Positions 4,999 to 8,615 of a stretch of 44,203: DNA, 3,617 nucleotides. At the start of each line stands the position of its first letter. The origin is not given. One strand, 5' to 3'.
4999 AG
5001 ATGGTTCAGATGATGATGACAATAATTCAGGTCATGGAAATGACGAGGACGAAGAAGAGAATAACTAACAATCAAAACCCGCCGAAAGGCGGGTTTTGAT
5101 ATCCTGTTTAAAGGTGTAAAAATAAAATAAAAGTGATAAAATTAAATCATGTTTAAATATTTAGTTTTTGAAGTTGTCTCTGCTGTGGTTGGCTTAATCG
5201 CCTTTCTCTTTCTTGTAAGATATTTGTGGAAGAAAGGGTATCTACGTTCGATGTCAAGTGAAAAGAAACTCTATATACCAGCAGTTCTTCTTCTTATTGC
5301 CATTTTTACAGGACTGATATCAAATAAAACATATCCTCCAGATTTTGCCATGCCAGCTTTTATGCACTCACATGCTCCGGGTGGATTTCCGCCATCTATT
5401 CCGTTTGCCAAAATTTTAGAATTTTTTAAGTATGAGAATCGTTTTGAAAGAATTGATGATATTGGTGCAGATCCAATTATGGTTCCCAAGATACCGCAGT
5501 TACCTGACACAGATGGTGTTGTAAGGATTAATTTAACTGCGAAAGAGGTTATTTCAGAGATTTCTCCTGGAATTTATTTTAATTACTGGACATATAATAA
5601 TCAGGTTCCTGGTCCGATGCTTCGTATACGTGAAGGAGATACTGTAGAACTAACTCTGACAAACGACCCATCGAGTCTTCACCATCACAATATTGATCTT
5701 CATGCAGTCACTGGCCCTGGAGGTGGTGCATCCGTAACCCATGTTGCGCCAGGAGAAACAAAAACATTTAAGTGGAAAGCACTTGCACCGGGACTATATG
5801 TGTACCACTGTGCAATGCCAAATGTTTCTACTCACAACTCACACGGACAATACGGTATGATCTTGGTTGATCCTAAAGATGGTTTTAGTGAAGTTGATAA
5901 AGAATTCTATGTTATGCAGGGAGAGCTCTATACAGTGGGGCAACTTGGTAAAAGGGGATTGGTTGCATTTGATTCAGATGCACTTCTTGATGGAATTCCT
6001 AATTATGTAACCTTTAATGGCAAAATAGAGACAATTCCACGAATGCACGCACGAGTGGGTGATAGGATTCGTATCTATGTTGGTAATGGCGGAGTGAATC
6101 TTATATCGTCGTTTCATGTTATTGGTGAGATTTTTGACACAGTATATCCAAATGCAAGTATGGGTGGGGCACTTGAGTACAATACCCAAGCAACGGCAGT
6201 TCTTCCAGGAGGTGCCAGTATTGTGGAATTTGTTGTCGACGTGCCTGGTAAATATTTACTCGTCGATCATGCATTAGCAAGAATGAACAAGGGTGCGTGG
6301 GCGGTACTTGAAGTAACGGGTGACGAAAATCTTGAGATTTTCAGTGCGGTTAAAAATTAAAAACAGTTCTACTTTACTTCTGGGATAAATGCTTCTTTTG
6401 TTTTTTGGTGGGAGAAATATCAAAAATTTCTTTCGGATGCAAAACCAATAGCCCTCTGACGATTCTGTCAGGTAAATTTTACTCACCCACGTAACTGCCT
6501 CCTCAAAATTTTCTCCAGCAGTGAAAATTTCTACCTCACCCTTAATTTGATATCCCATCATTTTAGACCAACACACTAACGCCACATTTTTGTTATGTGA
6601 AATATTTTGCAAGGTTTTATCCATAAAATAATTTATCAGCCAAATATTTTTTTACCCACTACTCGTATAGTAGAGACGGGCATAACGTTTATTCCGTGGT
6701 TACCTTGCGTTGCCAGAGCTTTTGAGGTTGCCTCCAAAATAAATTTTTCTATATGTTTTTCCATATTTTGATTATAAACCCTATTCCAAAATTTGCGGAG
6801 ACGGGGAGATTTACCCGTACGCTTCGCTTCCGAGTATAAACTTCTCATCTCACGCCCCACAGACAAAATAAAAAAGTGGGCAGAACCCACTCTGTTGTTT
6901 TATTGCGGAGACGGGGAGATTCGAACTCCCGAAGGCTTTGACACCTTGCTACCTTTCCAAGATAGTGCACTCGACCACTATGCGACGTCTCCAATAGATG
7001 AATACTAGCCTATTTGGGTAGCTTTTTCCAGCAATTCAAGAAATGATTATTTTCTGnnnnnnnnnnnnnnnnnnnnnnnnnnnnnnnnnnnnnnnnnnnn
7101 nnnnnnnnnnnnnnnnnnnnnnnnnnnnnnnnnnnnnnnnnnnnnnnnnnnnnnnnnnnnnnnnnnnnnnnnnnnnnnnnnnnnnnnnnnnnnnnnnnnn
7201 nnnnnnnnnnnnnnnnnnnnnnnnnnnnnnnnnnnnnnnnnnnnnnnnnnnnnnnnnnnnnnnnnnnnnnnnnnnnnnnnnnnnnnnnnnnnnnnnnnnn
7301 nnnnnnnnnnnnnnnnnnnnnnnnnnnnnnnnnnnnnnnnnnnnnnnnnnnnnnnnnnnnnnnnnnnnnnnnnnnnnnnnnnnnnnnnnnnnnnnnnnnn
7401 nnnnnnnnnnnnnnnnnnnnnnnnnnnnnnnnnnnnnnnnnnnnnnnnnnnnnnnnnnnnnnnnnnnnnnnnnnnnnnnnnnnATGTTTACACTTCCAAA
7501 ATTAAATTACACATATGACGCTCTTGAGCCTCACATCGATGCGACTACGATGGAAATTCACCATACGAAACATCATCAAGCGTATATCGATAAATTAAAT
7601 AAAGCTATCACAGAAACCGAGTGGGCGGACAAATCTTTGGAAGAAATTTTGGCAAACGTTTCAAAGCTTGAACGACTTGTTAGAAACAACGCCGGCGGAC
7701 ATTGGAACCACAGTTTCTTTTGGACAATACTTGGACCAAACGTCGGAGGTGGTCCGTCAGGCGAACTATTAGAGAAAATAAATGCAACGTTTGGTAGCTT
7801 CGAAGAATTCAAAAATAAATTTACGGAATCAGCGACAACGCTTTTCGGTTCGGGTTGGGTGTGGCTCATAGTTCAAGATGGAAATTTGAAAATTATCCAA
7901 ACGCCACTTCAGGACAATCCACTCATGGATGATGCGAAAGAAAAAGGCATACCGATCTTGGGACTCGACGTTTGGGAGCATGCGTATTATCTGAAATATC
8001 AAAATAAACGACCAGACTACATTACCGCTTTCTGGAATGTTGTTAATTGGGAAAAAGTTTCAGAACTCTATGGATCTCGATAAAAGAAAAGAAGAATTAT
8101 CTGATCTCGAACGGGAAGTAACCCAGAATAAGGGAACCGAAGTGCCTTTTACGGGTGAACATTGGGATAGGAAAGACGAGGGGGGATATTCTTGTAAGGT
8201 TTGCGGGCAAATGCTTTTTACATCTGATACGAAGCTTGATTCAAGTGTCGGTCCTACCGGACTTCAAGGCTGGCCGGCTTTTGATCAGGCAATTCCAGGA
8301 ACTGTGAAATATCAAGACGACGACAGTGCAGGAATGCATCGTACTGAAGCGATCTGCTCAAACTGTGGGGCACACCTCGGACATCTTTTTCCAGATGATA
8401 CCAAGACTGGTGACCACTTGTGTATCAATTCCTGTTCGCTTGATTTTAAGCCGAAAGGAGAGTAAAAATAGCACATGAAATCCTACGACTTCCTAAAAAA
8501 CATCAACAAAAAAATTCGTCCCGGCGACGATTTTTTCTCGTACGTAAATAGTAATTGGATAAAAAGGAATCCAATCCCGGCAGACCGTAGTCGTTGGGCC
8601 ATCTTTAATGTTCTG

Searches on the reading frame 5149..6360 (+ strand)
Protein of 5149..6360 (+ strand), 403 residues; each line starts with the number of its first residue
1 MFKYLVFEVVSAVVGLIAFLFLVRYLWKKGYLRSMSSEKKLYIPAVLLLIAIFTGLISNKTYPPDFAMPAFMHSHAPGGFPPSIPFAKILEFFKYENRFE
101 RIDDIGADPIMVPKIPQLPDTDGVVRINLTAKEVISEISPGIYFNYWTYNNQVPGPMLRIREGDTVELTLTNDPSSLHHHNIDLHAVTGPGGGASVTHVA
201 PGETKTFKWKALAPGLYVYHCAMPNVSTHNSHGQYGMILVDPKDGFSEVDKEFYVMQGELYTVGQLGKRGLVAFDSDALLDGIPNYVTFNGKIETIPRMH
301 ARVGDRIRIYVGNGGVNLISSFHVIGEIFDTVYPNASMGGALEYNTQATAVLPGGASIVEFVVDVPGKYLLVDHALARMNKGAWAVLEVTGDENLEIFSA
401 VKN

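Call 77: search_protein_families(library=pfam, proteins=[window:5149-6360:+], max_evalue=0.01)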
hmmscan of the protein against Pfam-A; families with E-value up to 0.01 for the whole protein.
window:5149-6360:+ (403 aa): 3 families
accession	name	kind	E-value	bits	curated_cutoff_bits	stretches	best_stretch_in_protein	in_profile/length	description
PF07732.21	Cu-oxidase_3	-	6.2e-15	55.7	21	1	145-243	16-117/119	Multicopper oxidase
PF07731.20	Cu-oxidase_2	-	9.2e-10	38.9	20.4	1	153-243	30-136/137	Multicopper oxidase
PF13473.12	Cupredoxin_1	-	0.0041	17.5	27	0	158-225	37-96/104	Cupredoxin-like domain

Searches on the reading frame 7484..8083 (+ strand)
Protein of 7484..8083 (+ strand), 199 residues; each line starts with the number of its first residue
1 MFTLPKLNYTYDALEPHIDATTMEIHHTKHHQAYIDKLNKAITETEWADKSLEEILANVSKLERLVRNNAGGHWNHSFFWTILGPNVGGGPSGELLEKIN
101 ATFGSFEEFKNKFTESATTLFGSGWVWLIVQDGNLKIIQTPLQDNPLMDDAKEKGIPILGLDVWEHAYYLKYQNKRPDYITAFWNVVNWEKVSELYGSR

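Call 77: search_protein_families(library=pfam, proteins=[window:7484-8083:+], max_evalue=0.01)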
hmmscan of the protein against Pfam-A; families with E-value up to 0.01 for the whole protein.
window:7484-8083:+ (199 aa): 2 families
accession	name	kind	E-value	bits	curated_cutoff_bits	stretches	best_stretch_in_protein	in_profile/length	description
PF02777.23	Sod_Fe_C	-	7.2e-43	145.2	20.9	1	91-194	1-101/102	Iron/manganese superoxide dismutases, C-terminal domain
PF00081.27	Sod_Fe_N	-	2.6e-33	114.8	27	1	2-83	2-81/82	Iron/manganese superoxide dismutases, alpha-hairpin domain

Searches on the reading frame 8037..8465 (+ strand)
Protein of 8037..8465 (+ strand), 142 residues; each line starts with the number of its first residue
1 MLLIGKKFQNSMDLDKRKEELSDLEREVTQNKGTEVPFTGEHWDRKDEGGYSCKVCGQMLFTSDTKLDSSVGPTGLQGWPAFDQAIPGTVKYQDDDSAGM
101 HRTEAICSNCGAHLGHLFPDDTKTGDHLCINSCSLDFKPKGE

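Call 77: search_protein_families(library=pfam, proteins=[window:8037-8465:+], max_evalue=0.01)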
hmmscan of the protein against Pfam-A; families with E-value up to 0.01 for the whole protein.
window:8037-8465:+ (142 aa): 4 families
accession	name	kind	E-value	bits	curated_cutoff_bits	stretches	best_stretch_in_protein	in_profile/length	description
PF01641.26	SelR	-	2.6e-37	127.8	24.9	1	21-139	1-116/116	SelR domain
PF08271.17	Zn_Ribbon_TF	-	0.0015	18.5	29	0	47-60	16-29/43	TFIIB zinc-binding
PF24046.1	At4g08330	-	0.0022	18.5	27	0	101-124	75-98/129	At4g08330 beta-tent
PF04828.22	GFA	-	0.0024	18.4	24.3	0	91-136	58-100/115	Glutathione-dependent formaldehyde-activating enzyme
